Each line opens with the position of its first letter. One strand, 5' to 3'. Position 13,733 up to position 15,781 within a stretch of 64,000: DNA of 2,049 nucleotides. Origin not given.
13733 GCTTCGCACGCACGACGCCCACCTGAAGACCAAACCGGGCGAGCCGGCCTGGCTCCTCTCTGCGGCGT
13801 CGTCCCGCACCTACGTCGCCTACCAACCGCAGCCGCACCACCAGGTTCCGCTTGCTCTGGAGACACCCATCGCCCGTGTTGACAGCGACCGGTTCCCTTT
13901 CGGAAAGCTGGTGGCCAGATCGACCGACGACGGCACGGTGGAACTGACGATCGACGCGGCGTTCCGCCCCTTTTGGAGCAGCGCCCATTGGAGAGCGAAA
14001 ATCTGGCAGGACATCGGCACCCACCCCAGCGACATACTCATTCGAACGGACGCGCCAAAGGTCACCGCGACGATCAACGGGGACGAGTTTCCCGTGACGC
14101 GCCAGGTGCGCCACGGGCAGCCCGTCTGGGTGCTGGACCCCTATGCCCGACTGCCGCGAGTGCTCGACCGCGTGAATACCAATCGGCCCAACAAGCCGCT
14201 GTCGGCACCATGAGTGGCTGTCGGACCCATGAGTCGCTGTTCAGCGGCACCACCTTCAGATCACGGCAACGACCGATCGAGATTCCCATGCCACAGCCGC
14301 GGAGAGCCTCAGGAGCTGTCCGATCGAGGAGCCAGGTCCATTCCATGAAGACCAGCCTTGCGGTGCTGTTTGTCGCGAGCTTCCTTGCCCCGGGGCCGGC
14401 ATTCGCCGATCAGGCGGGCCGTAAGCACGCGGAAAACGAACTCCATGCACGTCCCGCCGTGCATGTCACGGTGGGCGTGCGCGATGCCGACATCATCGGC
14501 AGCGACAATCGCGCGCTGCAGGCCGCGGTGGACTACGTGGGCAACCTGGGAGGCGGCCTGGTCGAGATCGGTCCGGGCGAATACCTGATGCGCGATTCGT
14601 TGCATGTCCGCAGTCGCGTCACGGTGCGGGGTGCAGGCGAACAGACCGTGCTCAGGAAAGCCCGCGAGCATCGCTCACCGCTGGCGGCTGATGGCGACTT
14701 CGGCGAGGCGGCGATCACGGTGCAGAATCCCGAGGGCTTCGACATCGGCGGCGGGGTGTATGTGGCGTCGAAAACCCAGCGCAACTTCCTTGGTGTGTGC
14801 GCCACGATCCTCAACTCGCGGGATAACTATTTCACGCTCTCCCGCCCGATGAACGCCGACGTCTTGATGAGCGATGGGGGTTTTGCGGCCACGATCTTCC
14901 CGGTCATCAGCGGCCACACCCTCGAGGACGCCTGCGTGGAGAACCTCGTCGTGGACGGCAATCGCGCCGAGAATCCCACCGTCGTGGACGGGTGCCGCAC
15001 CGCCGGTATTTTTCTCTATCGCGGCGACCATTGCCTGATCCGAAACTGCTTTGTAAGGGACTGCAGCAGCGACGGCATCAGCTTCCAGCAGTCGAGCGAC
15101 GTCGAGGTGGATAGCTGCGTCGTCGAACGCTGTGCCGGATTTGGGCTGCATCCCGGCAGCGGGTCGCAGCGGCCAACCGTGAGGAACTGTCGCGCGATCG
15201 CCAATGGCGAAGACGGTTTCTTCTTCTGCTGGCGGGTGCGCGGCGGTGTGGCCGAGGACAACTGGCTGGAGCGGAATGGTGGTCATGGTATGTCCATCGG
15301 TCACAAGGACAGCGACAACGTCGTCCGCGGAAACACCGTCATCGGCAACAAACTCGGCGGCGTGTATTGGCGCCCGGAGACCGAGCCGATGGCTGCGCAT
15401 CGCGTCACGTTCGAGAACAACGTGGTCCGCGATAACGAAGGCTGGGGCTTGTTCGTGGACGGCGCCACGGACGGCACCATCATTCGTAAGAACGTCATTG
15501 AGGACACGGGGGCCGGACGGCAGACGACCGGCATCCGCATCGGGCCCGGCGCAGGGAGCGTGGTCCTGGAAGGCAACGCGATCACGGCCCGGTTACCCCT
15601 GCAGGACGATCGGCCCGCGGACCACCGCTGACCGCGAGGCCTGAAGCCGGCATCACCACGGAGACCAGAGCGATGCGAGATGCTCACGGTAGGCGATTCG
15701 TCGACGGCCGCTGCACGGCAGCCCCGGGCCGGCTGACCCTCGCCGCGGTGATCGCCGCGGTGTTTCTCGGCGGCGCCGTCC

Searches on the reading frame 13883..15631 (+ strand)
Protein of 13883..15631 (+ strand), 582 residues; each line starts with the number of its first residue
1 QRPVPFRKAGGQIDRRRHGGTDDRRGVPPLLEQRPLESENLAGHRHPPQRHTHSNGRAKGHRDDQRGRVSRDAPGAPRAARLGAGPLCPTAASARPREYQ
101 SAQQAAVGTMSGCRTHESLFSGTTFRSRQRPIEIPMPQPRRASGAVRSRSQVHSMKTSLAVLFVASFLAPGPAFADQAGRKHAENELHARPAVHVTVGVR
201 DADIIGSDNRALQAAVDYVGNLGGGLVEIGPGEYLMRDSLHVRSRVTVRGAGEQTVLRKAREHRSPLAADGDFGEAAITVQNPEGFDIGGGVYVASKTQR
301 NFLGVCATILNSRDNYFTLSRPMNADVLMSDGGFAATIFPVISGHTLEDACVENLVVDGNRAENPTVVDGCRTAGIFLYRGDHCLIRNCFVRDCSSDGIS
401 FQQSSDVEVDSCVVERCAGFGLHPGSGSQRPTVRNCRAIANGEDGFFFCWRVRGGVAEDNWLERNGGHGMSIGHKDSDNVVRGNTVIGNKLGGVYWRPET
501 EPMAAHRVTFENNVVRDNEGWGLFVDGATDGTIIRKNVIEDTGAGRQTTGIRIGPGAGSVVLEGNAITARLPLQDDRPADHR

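Call 78: search_protein_families(library=pfam, proteins=[window:13883-15631:+], max_evalue=0.01)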
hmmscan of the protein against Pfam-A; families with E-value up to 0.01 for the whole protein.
window:13883-15631:+ (582 aa): 3 families
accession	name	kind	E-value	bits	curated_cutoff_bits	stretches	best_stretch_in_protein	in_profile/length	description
PF13229.12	Beta_helix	-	6.5e-27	94.5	25.9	2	368-495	18-143/158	Right handed beta helix region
PF05048.19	NosD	-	5.9e-14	52.5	23.6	2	439-568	34-147/212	Periplasmic copper-binding protein (NosD)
PF12708.12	Pect-lyase_RHGA_epim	-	3.3e-05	24.2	27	1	202-445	11-211/213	Rhamnogalacturonase A/epimerase, pectate lyase-like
